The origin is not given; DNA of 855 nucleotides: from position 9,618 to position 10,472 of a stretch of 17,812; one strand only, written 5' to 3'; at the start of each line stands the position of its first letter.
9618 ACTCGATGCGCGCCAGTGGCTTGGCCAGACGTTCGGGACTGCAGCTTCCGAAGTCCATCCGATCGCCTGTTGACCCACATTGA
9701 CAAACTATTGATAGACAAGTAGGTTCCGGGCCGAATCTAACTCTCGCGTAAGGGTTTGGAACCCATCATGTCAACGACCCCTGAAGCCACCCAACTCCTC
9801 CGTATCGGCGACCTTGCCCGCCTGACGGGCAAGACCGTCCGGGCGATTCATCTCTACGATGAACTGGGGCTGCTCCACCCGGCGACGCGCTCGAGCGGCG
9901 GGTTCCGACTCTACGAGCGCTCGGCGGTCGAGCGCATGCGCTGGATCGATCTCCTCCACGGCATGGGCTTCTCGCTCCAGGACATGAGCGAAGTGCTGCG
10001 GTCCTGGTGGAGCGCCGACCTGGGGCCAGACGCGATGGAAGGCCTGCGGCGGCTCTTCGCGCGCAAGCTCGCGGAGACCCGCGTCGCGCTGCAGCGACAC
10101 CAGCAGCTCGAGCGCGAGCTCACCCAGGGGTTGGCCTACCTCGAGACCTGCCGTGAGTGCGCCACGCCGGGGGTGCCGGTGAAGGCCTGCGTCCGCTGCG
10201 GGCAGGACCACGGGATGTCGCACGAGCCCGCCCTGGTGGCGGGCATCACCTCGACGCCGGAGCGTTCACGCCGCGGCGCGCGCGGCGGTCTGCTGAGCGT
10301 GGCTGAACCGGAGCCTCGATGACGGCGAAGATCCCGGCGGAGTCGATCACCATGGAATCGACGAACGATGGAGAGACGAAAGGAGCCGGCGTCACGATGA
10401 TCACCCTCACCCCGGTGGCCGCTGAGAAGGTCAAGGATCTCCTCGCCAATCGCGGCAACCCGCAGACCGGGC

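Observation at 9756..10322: MerR-family regulator with a C-terminal Cys4 (CxxC-x10-CxxC) knuckle heads the suf operon and is translationally coupled to sufA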

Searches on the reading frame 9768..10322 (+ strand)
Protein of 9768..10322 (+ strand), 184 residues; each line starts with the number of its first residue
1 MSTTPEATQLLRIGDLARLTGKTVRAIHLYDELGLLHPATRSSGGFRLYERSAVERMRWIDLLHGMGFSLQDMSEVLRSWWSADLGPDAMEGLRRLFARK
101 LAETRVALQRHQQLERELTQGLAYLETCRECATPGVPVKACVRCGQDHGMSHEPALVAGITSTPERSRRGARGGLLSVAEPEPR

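Call 5: search_protein_families(library=pfam, proteins=[window:9768-10322:+], max_evalue=0.01)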
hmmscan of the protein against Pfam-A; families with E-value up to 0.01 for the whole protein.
window:9768-10322:+ (184 aa): 3 families
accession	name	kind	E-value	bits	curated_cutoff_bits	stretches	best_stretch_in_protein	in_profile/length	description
PF13411.12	MerR_1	-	4.6e-13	49.5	21.6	1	12-79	2-68/69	MerR HTH family regulatory protein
PF00376.29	MerR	-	1.6e-11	44.3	28.2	1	12-49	1-38/38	MerR family regulatory protein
PF09278.17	MerR-DNA-bind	-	6.3e-05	24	25.4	1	54-120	1-64/65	MerR, DNA binding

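Call 6: search_protein_families(library=ncbifam, proteins=[window:9768-10322:+], max_evalue=0.01)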
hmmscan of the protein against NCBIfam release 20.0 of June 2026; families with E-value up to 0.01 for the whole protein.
window:9768-10322:+ (184 aa): 15 families
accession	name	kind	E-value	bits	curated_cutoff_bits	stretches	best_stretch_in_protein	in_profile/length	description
TIGR02044.1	CueR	equivalog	1.3e-14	54.4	147.4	1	12-119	2-106/127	Cu(I)-responsive transcriptional regulator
NF007069.0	PRK09514.1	equivalog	5.8e-13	49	143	1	11-118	2-107/141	Zn(2+)-responsive transcriptional regulator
TIGR02043.1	ZntR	equivalog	4.1e-12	46.4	167.95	1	11-78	2-69/131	Zn(2+)-responsive transcriptional regulator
TIGR02047.1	CadR-PbrR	equivalog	1.8e-11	44.1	151.45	1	11-120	1-107/127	Cd(II)/Pb(II)-responsive transcriptional regulator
TIGR02051.1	MerR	equivalog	3.4e-10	40.2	150.85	1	12-120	1-104/124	mercury resistance transcriptional regulator MerR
TIGR01950.1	SoxR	equivalog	1.6e-09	37.7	116.9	1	11-80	2-70/142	redox-sensitive transcriptional activator SoxR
NF007590.0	PRK10227.1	equivalog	5.1e-09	36.3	244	1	12-128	2-112/135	Cu(I)-responsive transcriptional regulator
NF010315.0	PRK13752.1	subfamily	7.6e-08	32.5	261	1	10-78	7-75/144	mercury resistance transcriptional regulator MerR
TIGR02054.1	MerD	equivalog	1.8e-06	28.5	103.65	1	13-110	6-104/120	mercuric resistance transcriptional repressor MerD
NF047375.1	HeatShock_HspR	equivalog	2.7e-06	27.3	105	1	11-78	4-71/92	heat shock protein transcriptional repressor HspR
NF053782.1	ChlnTransRegdde3219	equivalog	1.9e-05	24.3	450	1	11-103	7-94/278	choline utilization transcriptional activator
NF047377.1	heat_HspR_dupli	exception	0.00016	21.2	300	1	24-80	19-75/214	heat shock protein transcriptional repressor HspR, fused homodimer type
NF053740.1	TransRegTnrAGPos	equivalog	0.00031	20.9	140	1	9-57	11-58/108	hypothetical protein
NF041849.1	trans_regNmlR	equivalog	0.00032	20.7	175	1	13-77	3-67/117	stress response transcriptional regulator NmlR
NF033783.1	coreg_MerD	equivalog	0.00083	19.8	170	1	14-105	7-95/121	mercury resistance co-regulator MerD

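Call 7: find_homologous_proteins(query=window:9768-10322:+, max_evalue=0.001)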
Query window:9768-10322:+ (184 aa): 2034 proteins with E <= 0.001 among 2466 candidates; the best 120 are listed.
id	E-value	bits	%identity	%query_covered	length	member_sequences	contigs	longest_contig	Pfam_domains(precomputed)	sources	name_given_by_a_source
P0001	2.2e-112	391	97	100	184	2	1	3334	PF00376.30,PF13411.13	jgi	jgi:DNA-binding transcriptional MerR regulator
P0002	6.3e-103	360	88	99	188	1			PF00376.30,PF13411.13,PF09278.18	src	-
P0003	2.8e-101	355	87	100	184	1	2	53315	PF00376.30,PF13411.13,PF09278.18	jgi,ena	jgi:DNA-binding transcriptional MerR regulator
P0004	3.1e-100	351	86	100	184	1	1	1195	PF00376.30,PF13411.13,PF09278.18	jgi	jgi:DNA-binding transcriptional MerR regulator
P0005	3.3e-99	348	87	98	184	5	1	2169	PF00376.30,PF13411.13,PF09278.18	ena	-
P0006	4.4e-99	347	85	98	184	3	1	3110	PF00376.30,PF13411.13,PF09278.18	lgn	-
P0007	2.5e-98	345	85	100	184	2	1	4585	PF00376.30,PF13411.13,PF09278.18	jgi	jgi:MerR family copper efflux transcriptional regulator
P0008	2.8e-98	345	84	100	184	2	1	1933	PF00376.30,PF13411.13,PF09278.18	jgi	jgi:DNA-binding transcriptional MerR regulator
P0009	6.8e-98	344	85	98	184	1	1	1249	PF00376.30,PF13411.13,PF09278.18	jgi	jgi:MerR family copper efflux transcriptional regulator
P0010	1.3e-97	343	88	90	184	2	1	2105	PF00376.30,PF13411.13,PF09278.18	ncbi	-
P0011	2.1e-96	339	83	100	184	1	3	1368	PF00376.30,PF13411.13,PF09278.18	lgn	-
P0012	4.8e-95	334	82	100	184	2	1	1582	PF00376.30,PF13411.13,PF09278.18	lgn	-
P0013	4.4e-94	331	83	100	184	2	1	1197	PF00376.30,PF13411.13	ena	-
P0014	2.3e-93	329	82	97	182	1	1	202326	PF00376.30,PF13411.13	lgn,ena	-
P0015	7.8e-93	327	81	98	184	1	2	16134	PF00376.30,PF13411.13,PF09278.18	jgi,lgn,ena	-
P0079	3.5e-77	276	74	95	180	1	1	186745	PF00376.30,PF13411.13,PF09278.18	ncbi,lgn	-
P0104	1.6e-74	267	69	96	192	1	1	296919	PF00376.30,PF13411.13,PF09278.18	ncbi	-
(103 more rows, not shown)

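Call 13: find_encoding_contigs(protein=P0104, flank=8000, max_places=2)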
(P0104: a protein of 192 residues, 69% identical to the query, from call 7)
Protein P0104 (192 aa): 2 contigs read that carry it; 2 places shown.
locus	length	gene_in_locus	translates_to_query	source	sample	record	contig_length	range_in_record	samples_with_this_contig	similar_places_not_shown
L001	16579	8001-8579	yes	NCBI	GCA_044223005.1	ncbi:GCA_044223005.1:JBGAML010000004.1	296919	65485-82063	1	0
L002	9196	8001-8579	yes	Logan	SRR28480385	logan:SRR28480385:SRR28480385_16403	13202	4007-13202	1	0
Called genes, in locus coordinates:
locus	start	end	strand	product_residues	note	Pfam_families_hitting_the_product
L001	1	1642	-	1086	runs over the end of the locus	-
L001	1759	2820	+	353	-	PF03435:Sacchrp_dh_NADP, PF16653:Sacchrp_dh_C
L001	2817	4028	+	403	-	PF06293:Kdo, PF13224:DUF4032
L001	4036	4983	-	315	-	PF03741:TerC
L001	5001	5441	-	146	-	-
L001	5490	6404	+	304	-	PF00126:HTH_1, PF03466:LysR_substrate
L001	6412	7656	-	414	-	-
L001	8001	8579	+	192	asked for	PF00376:MerR, PF13411:MerR_1, PF09278:MerR-DNA-bind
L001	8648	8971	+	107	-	PF01521:Fe-S_biosyn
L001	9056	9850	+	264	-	PF00005:ABC_tran, PF02463:SMC_N (faint)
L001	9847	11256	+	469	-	PF19295:SufBD_N, PF01458:SUFBD_core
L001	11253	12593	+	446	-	PF19295:SufBD_N, PF01458:SUFBD_core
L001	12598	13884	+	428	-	PF00155:Aminotran_1_2 (faint), PF00266:Aminotran_5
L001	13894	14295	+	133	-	PF01592:NifU_N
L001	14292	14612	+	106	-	PF00355:Rieske, PF13806:Rieske_2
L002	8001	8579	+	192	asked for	PF00376:MerR, PF13411:MerR_1, PF09278:MerR-DNA-bind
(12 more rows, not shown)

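Call 14: find_encoding_contigs(protein=P0079, flank=8000, max_places=2)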
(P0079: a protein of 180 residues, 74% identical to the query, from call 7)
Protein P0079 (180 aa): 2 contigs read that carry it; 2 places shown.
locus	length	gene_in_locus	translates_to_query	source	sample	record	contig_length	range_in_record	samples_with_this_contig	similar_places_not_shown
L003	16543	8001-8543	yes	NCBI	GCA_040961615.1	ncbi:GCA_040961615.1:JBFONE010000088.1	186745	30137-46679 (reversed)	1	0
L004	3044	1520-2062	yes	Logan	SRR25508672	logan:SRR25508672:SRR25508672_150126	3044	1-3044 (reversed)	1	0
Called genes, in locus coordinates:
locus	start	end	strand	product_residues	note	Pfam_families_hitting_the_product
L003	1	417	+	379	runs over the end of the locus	PF02729:OTCace_N, PF00185:OTCace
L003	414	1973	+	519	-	PF01546:Peptidase_M20 (weak), PF07687:M20_dimer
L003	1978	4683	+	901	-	PF01799:Fer2_2, PF01315:Ald_Xan_dh_C, PF02738:MoCoBD_1, PF20256:MoCoBD_2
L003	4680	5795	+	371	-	PF01979:Amidohydro_1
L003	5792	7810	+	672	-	PF13183:Fer4_8 (faint), PF13534:Fer4_17 (faint), PF00037:Fer4 (faint), PF12838:Fer4_7 (faint)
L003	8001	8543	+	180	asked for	PF13411:MerR_1, PF00376:MerR, PF09278:MerR-DNA-bind (faint)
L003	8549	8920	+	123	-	PF01521:Fe-S_biosyn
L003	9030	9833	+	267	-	PF00005:ABC_tran, PF02463:SMC_N (faint)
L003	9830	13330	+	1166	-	PF19295:SufBD_N, PF14528:LAGLIDADG_3, PF01458:SUFBD_core, PF14890:Intein_splicing, PF14528:LAGLIDADG_3 (weak), PF01458:SUFBD_core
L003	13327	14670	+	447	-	PF19295:SufBD_N (faint), PF01458:SUFBD_core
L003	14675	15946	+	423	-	PF00266:Aminotran_5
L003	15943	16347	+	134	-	PF01592:NifU_N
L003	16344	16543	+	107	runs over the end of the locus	PF00355:Rieske, PF13806:Rieske_2, PF22543:Rieske_4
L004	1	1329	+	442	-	?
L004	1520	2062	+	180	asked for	PF13411:MerR_1, PF00376:MerR, PF09278:MerR-DNA-bind (faint)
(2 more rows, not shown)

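Call 15: search_protein_representatives(protein=window:9768-10322:+)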
Query: 184 residues. Proteins with E-value up to 0.001 (for the whole library): 13433; up to 1e-10: 572; up to 1e-30: 47. The best 150 are listed.
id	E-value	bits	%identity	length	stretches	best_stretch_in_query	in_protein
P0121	1.2e-62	227.1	67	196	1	7-171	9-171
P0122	1.2e-49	184.8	77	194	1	7-119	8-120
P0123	3.9e-44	166.8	50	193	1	7-163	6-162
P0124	3.2e-41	157.3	66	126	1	3-118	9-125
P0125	5.0e-39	150.2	85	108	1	7-86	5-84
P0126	2.1e-38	148.2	50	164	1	9-162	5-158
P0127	2.1e-37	144.9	73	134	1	2-93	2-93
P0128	1.2e-36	142.4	50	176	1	4-160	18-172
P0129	1.3e-36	142.3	47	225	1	2-162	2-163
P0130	6.4e-36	140.0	47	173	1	7-161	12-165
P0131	4.0e-35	137.5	58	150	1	6-128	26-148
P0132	1.5e-34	135.6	49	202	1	8-162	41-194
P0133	1.6e-34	135.5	49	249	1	10-162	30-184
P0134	1.7e-34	135.4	47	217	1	7-161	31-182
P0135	3.1e-34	134.6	51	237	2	4-137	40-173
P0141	1.1e-33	132.8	51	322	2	8-133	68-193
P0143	4.2e-33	130.9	44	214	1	7-164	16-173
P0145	5.7e-33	130.4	43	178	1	7-161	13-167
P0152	2.8e-32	128.2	48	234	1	10-161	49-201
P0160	2.8e-31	124.9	40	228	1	8-164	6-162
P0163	6.0e-31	123.9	44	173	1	9-163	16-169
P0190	5.5e-29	117.5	39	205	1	10-163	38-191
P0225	9.8e-26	106.9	41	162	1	11-146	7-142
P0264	3.5e-22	95.3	41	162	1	9-149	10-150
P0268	6.1e-22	94.5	34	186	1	10-166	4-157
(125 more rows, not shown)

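Call 22: find_related_loci(query=A2, collection=genome_contigs, flank=6000)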
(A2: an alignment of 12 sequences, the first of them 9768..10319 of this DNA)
Query A2 (184 aa) in genome_contigs; peptide patterns used: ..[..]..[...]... (x = any residue, [..] = any of these).
526 stretches matched a pattern; 519 encode a relative of the query (tblastn E <= 1e-3); the best 80 are kept; 80 distinct loci.
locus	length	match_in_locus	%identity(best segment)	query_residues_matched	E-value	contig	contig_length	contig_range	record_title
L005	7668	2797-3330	81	1-178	5e-95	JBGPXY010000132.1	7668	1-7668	MAG: Candidatus Eisenbacteria bacterium isolate OBJ1_062018_090_26 k141_2471391_length_7668_cov_14.0858, whole genome sh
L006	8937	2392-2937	80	2-184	3e-94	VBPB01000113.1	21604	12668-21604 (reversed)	MAG: Candidatus Eisenbacteria bacterium isolate WS_11 14_1009_16_40cm_scaffold_15604, whole genome shotgun sequence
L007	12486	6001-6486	83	4-165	5e-87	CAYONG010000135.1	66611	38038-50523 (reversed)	MAG TPA_asm: uncultured bacterium isolate binchicken_co165_111 genome assembly, contig: k141_150112, whole genome shotgu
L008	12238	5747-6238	76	2-165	4e-82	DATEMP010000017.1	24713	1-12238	MAG TPA_asm: Candidatus Eisenbacteria bacterium isolate SMAG_U8945 k141_2649686, whole genome shotgun sequence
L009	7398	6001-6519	72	9-182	4e-79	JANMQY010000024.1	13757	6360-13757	MAG: Candidatus Eisenbacteria bacterium isolate OTE_51_metabat_109 OTE_51_k141_3075937, whole genome shotgun sequence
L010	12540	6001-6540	70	2-182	3e-79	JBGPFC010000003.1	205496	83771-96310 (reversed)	MAG: Candidatus Eisenbacteria bacterium isolate OBJ_0618_7090110_76 k141_10400877_length_205496_cov_24.0082, whole genom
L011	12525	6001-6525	69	7-182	2e-78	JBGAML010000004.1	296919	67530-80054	MAG: Candidatus Eisenbacteria bacterium isolate MAG_AAO_H125.51 AAOH125-51_opera_contig_173, whole genome shotgun sequen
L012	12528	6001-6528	70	6-182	2e-78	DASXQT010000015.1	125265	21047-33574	MAG TPA_asm: Candidatus Eisenbacteria bacterium isolate SMAG_U4620 k141_180999, whole genome shotgun sequence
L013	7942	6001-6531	68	8-184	2e-77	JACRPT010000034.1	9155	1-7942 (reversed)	MAG: Candidatus Eisenbacteria bacterium isolate NC_groundwater_1994_Pr3_S-0.65um_72_3 SR2-18-Sp65_coassembly_scaffold_11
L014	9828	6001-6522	69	8-182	8e-77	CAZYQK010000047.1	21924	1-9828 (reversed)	MAG TPA_asm: uncultured bacterium isolate SRP119689_co1_84 genome assembly, contig: NODE_3131_length_21924_cov_7.415337,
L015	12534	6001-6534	66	2-180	2e-76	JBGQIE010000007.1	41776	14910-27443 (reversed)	MAG: Candidatus Eisenbacteria bacterium isolate OBJ2_061818_070_56 k141_824518_length_41776_cov_13.4196, whole genome sh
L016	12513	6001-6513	68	9-180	2e-75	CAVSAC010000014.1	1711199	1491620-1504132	MAG: Candidatus Eisenbacteria bacterium isolate MFD05942.bin.1.32 genome assembly, contig: contig_31651, whole genome sh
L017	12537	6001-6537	69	1-180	2e-74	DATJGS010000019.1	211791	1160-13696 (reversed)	MAG TPA_asm: Candidatus Saccharimonadaceae bacterium isolate SMAG_U15492 k141_257375, whole genome shotgun sequence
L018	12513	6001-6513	68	9-180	2e-74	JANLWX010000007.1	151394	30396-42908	MAG: Candidatus Eisenbacteria bacterium isolate OTE_20_metabat_201 OTE_20_k141_2758322, whole genome shotgun sequence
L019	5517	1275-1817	64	2-183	2e-74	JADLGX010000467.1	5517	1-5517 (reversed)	MAG: Candidatus Eisenbacteria bacterium isolate SJ457 c_000001038910, whole genome shotgun sequence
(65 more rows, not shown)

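Call 28: find_homologous_proteins(query=A1, max_evalue=1e-10)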
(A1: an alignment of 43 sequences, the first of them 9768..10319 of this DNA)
Query A1 (43 sequences) (184 aa, profile of the alignment): 4302 proteins with E <= 1e-10 among 8000 candidates; the best 120 are listed.
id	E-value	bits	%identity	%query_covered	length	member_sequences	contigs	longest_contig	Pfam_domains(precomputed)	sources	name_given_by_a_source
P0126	3.4e-61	224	49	83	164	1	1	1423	PF00376.30,PF13411.13,PF09278.18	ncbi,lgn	-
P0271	2.4e-60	221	50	82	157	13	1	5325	PF00376.30,PF13411.13,PF09278.18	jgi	jgi:DNA-binding transcriptional MerR regulator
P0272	3.2e-60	220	68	96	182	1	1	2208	PF00376.30,PF13411.13,PF09278.18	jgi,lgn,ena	-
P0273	3.7e-60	220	49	86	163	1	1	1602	PF00376.30,PF13411.13,PF09278.18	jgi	jgi:MerR family transcriptional regulator, copper efflux regulator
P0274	4.1e-60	220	52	82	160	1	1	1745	PF00376.30,PF13411.13,PF09278.18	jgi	jgi:DNA-binding transcriptional MerR regulator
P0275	4.1e-60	220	51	88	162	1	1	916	PF00376.30,PF13411.13,PF09278.18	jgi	jgi:DNA-binding transcriptional MerR regulator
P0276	4.4e-60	220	48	86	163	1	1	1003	PF00376.30,PF13411.13,PF09278.18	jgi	jgi:DNA-binding transcriptional MerR regulator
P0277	4.6e-60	220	51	85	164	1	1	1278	PF00376.30,PF13411.13,PF09278.18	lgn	-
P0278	4.8e-60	220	48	83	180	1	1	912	PF00376.30,PF13411.13,PF09278.18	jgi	jgi:DNA-binding transcriptional MerR regulator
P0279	5.2e-60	220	47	88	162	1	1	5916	PF00376.30,PF13411.13,PF09278.18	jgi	jgi:MerR family transcriptional regulator, copper efflux regulator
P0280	5.4e-60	220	49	88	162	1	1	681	PF00376.30,PF13411.13,PF09278.18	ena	-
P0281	6.0e-60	219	51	83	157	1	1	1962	PF00376.30,PF13411.13,PF09278.18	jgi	jgi:MerR family transcriptional regulator, copper efflux regulator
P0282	7.9e-60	219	48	84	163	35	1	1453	PF00376.30,PF13411.13,PF09278.18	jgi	jgi:MerR family copper efflux transcriptional regulator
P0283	8.0e-60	219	50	86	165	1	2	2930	PF00376.30,PF13411.13,PF09278.18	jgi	jgi:DNA-binding transcriptional MerR regulator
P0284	8.6e-60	219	49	86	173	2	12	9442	PF00376.30,PF13411.13,PF09278.18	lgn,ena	-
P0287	1.2e-59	219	49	88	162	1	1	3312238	PF00376.30,PF13411.13,PF09278.18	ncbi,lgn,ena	-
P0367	1.0e-58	215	45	90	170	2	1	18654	PF00376.30,PF13411.13,PF09278.18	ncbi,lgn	-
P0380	1.4e-58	215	48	83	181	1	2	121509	PF00376.30,PF13411.13,PF09278.18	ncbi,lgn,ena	-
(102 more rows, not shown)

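Call 29: find_encoding_contigs(protein=P0287, flank=7000, max_places=1)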
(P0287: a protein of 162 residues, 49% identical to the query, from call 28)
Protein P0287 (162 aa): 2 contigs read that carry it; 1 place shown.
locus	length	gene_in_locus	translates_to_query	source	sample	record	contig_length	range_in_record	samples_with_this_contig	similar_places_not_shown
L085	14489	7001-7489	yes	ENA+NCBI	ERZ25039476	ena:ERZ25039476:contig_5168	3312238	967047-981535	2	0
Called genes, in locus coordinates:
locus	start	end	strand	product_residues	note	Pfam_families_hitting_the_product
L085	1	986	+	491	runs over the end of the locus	PF01921:tRNA-synt_1f (faint), PF01406:tRNA-synt_1e, PF09334:tRNA-synt_1g, PF00133:tRNA-synt_1 (weak), PF09190:DALR_2, PF23493:CysS_C (weak)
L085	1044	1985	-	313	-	-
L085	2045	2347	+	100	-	-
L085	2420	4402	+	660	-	PF12804:NTP_transf_3 (faint), PF00266:Aminotran_5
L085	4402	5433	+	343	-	PF08240:ADH_N, PF00107:ADH_zinc_N, PF13602:ADH_zinc_N_2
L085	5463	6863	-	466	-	PF13385:Laminin_G_3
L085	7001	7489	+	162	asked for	PF13411:MerR_1, PF00376:MerR, PF09278:MerR-DNA-bind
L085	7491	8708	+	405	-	PF00266:Aminotran_5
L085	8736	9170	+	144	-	PF01592:NifU_N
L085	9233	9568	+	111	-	PF01521:Fe-S_biosyn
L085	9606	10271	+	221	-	PF00226:DnaJ, PF07743:HSCB_C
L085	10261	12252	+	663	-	PF00012:HSP70, PF06723:MreB_Mbl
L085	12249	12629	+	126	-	PF00111:Fer2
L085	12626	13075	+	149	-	PF04134:DCC1-like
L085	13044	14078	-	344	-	PF01112:Asparaginase_2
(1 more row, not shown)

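Call 30: find_encoding_contigs(protein=P0380, flank=7000, max_places=1)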
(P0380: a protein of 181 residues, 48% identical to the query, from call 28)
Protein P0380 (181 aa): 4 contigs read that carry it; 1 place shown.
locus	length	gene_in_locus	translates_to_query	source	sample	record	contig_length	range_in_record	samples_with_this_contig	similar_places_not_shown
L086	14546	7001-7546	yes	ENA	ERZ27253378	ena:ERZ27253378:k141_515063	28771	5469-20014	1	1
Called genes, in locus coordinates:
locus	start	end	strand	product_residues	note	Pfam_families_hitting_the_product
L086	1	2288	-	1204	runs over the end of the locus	PF27156:RP005_N, PF07992:Pyr_redox_2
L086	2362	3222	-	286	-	PF04542:Sigma70_r2, PF04539:Sigma70_r3 (faint), PF04545:Sigma70_r4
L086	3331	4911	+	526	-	PF12072:RNase_Y_N, PF01966:HD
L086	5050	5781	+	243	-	PF04706:Dickkopf_N (faint)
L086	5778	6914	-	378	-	PF09587:PGA_cap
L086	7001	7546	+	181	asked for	PF00376:MerR, PF13411:MerR_1, PF09278:MerR-DNA-bind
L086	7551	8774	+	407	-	PF00266:Aminotran_5, PF01212:Beta_elim_lyase (weak)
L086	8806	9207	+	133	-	PF01592:NifU_N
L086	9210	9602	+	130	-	PF01521:Fe-S_biosyn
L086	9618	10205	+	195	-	PF00226:DnaJ (weak), PF07743:HSCB_C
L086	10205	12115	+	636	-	PF00012:HSP70, PF06723:MreB_Mbl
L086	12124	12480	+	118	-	PF00111:Fer2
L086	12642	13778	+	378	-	PF24684:Vgb_lyase (faint), PF25021:TEN_NHL (faint), PF01436:NHL (faint)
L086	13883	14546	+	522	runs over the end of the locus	PF00069:Pkinase, PF07714:PK_Tyr_Ser-Thr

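Call 31: find_encoding_contigs(protein=P0367, flank=7000, max_places=1)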
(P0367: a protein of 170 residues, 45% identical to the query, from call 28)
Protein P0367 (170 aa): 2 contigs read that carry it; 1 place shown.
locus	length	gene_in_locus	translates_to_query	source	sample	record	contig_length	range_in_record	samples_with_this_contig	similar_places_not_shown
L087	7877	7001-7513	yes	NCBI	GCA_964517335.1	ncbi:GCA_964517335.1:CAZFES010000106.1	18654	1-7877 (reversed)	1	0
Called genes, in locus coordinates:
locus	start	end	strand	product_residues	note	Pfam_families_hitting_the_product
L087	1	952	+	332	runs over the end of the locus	PF03480:DctP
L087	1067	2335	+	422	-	PF00438:S-AdoMet_synt_N, PF02772:S-AdoMet_synt_M, PF02773:S-AdoMet_synt_C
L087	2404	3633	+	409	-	-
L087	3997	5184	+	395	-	PF26766:Choice_anch_L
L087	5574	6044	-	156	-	-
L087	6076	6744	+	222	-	PF03781:FGE-sulfatase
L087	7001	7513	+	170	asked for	PF00376:MerR, PF13411:MerR_1, PF09278:MerR-DNA-bind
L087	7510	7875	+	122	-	?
